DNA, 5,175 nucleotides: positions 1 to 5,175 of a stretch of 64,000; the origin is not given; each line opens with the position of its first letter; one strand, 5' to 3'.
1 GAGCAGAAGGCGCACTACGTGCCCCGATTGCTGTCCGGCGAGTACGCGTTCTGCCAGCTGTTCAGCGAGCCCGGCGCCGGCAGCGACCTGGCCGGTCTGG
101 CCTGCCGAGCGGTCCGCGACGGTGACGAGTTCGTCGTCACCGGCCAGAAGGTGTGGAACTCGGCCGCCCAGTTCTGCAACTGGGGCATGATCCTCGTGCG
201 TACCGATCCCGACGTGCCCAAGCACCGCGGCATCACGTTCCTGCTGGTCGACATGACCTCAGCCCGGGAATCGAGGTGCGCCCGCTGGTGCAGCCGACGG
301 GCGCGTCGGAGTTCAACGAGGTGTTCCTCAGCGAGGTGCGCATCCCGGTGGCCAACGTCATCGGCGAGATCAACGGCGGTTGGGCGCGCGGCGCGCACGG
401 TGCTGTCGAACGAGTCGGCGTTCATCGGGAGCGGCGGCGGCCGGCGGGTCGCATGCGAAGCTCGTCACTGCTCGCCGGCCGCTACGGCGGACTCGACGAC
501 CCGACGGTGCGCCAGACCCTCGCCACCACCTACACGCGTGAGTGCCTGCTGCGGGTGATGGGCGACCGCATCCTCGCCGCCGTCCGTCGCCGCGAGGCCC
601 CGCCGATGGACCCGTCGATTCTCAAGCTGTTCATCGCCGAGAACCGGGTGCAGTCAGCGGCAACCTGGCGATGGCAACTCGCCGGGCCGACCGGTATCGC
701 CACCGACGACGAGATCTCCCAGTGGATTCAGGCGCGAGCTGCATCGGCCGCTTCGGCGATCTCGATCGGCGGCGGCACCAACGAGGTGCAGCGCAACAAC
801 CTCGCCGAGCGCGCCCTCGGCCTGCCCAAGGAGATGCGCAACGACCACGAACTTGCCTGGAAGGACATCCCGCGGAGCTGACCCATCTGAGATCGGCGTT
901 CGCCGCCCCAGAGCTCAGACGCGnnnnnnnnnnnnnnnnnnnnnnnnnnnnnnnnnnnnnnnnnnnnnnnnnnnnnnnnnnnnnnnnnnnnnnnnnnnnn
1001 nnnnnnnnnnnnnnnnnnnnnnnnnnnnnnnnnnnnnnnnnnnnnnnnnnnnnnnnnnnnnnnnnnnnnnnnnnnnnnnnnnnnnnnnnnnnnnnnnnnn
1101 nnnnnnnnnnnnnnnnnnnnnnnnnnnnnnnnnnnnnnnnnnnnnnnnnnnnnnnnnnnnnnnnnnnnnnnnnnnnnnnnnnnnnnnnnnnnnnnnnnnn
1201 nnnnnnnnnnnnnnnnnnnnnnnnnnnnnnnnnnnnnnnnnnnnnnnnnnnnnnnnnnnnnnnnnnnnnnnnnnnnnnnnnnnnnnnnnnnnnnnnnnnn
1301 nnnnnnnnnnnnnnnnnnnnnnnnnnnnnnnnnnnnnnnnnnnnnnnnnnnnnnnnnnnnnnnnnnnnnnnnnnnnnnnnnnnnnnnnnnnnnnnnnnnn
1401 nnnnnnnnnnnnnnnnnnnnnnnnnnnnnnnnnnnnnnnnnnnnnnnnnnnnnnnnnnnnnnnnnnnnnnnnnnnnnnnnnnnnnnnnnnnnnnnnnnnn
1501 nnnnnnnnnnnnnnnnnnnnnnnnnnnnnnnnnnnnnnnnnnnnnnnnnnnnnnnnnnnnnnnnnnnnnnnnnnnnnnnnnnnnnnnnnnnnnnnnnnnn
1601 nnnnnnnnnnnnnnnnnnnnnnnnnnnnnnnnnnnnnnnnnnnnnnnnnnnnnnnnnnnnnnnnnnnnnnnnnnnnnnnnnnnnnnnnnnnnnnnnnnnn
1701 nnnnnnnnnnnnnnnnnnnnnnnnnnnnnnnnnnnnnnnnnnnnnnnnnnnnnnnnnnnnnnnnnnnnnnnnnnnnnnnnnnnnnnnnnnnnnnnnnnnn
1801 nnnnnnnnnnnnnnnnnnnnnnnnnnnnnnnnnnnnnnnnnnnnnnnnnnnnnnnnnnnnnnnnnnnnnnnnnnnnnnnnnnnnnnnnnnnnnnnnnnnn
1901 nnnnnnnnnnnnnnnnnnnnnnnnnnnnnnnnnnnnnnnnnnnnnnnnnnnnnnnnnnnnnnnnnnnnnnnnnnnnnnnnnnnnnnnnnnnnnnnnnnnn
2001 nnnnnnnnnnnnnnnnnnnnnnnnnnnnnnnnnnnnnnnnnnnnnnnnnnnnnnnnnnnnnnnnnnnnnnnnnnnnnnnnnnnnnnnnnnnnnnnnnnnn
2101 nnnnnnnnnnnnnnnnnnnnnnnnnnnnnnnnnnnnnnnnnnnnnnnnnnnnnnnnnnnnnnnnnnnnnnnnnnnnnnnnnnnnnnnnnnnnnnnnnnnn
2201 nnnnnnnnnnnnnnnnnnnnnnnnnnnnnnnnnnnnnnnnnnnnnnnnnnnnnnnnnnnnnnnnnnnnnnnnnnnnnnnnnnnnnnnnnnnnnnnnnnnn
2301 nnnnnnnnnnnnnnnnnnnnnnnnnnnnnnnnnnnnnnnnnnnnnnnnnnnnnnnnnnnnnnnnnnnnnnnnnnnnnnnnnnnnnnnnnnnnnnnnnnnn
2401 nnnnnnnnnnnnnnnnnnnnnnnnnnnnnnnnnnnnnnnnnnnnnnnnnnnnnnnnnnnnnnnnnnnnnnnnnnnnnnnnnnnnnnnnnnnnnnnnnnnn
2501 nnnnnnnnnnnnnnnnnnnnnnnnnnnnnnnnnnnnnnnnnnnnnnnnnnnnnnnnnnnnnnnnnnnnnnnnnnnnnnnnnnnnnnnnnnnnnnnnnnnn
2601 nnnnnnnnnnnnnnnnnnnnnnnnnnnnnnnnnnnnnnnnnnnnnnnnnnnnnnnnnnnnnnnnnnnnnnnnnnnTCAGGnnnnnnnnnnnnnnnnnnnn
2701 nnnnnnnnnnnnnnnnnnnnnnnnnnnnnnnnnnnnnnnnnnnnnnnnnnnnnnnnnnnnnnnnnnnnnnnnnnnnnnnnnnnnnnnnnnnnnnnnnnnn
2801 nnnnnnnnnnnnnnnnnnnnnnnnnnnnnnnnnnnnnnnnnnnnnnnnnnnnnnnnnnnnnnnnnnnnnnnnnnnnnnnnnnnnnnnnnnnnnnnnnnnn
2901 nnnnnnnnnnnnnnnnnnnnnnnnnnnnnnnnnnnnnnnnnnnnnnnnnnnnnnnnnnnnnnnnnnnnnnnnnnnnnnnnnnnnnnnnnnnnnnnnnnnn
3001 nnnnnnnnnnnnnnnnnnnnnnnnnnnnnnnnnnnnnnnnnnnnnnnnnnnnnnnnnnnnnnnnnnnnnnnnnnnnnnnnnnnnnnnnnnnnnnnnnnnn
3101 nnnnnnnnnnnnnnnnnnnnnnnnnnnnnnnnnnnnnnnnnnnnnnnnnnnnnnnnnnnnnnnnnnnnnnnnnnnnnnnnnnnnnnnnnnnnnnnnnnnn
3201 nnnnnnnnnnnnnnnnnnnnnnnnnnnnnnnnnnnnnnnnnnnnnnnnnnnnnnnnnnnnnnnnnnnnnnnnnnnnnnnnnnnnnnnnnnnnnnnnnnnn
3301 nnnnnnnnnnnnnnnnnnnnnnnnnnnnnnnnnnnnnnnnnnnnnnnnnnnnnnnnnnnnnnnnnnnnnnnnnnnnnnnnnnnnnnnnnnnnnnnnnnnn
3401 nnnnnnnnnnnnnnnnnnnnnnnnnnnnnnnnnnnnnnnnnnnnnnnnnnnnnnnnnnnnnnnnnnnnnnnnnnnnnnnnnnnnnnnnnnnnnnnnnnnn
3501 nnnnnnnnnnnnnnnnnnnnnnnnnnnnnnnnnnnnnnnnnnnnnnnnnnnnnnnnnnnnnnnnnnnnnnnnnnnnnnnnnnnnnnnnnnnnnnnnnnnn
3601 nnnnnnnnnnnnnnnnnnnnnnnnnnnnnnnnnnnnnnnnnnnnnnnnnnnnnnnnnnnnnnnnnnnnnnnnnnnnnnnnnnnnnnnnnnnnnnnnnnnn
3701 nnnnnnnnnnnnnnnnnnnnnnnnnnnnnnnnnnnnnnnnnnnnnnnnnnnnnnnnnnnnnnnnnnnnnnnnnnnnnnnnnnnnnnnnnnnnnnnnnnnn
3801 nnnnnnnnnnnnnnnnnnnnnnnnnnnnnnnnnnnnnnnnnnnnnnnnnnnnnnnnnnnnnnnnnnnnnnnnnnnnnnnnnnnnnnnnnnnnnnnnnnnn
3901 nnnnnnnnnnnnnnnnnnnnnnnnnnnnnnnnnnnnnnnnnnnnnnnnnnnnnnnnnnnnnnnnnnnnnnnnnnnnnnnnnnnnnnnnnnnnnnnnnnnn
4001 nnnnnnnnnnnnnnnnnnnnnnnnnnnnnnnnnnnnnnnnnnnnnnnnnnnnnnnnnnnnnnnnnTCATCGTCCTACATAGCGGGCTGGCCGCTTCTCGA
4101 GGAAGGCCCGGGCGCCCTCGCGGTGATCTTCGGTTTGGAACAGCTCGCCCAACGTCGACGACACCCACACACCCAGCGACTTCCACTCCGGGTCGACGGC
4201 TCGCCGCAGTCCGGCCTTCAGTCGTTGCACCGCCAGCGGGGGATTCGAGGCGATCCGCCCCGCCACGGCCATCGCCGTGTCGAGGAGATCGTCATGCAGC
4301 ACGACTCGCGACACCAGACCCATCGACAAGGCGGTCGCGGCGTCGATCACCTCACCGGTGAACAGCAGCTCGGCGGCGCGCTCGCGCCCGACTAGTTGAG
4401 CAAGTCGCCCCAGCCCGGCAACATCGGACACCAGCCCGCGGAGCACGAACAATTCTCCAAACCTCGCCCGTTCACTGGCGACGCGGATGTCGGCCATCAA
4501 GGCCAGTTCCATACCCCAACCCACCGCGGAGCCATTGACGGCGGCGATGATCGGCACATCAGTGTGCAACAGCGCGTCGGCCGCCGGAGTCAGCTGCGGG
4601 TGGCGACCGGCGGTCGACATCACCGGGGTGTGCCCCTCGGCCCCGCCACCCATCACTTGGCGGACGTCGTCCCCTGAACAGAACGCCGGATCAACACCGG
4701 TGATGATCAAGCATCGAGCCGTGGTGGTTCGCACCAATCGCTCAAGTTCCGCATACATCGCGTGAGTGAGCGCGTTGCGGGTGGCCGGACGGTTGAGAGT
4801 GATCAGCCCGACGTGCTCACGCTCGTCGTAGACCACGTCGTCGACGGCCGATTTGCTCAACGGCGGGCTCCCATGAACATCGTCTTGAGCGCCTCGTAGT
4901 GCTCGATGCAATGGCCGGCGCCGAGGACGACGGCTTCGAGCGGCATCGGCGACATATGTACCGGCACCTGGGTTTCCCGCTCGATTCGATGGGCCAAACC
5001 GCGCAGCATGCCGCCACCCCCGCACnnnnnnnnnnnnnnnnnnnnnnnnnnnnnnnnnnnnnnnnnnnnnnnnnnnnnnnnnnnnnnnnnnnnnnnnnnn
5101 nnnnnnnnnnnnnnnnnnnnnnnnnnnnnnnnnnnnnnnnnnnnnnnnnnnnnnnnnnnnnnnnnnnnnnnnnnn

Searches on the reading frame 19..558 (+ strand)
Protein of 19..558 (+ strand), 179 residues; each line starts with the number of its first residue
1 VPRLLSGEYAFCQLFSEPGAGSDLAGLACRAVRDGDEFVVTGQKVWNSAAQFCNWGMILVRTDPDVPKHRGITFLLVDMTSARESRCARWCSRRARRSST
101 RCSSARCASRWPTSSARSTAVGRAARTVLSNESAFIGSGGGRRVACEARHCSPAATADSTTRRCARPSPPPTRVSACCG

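Call 58: search_protein_families(library=pfam, proteins=[window:19-558:+], max_evalue=0.001)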
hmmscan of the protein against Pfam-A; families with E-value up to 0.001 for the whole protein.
window:19-558:+ (179 aa): 1 family
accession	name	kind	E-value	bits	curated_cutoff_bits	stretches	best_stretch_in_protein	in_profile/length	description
PF02770.24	Acyl-CoA_dh_M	-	1.7e-13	51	33.3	1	12-83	1-71/97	Acyl-CoA dehydrogenase, middle domain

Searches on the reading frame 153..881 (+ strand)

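Call 58: search_protein_families(library=pfam, proteins=[window:153-881:+], max_evalue=0.001)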
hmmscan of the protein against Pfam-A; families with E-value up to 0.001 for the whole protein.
window:153-881:+ (242 aa): 1 family
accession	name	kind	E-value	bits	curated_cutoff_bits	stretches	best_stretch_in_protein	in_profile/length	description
PF00441.29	Acyl-CoA_dh_1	-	3.1e-12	47.3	22.4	1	114-221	48-149/150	Acyl-CoA dehydrogenase, C-terminal domain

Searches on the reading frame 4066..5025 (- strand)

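Call 23: search_protein_families(library=pfam, proteins=[window:4066-5025:-], max_evalue=0.001)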
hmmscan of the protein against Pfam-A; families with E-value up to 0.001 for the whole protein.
window:4066-5025:- (319 aa): 2 families
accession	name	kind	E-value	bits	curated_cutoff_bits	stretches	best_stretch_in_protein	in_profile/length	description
PF00378.25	ECH_1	-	1.3e-49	169.3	27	1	69-317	3-249/251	Enoyl-CoA hydratase/isomerase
PF16113.10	ECH_2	-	8e-22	78.6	27.2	1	72-255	1-185/335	Enoyl-CoA hydratase/isomerase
